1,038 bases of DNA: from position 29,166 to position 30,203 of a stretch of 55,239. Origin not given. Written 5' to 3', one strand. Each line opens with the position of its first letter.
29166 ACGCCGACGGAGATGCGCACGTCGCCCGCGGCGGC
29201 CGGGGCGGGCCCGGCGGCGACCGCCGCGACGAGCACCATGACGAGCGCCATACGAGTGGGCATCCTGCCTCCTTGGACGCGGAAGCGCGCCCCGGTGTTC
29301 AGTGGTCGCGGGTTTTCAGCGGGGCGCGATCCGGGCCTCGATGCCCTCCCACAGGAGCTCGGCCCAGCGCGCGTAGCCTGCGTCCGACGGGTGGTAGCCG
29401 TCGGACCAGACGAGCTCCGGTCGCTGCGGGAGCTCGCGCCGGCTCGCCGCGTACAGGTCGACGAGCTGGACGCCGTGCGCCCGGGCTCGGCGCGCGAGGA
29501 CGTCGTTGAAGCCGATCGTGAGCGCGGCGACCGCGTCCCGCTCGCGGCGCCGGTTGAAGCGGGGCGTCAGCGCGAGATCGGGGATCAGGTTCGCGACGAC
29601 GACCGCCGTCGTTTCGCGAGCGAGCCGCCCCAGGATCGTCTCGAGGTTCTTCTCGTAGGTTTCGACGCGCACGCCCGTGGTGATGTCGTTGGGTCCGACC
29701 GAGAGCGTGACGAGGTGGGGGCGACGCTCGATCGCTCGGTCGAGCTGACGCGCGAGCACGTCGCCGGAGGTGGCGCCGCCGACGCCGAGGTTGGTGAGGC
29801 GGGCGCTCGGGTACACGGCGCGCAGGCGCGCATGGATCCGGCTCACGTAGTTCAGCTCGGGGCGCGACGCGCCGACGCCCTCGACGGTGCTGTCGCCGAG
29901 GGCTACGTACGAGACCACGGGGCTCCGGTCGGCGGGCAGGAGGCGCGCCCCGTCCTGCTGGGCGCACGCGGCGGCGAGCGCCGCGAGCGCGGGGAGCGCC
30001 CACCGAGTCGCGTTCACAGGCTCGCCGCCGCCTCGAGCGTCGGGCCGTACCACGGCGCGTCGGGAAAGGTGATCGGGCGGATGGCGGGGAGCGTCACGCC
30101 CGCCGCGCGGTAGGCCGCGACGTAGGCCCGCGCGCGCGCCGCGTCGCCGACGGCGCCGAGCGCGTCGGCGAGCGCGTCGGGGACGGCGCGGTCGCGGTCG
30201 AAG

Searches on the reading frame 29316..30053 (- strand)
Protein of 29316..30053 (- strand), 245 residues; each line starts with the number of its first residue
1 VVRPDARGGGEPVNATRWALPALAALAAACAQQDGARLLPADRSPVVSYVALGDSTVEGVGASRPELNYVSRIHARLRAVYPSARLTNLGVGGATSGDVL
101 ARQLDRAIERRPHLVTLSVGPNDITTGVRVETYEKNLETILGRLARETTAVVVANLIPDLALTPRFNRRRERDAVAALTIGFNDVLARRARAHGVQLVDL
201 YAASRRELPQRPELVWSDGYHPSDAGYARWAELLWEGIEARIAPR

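Call 63: search_protein_families(library=pfam, proteins=[window:29316-30053:-], max_evalue=0.00001)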
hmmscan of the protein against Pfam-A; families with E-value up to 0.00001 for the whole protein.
window:29316-30053:- (245 aa): 3 families
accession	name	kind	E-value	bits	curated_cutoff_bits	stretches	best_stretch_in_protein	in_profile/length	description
PF13472.12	Lipase_GDSL_2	-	7.7e-30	105.1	32.9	1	51-229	1-178/178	GDSL-like Lipase/Acylhydrolase family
PF00657.28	Lipase_GDSL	-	5.3e-18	66.4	23.6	1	49-233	1-207/208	GDSL-like Lipase/Acylhydrolase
PF25182.1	NonGDSL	-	2.5e-06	27.4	80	1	48-202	29-174/220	Non-GDSL lipase-like family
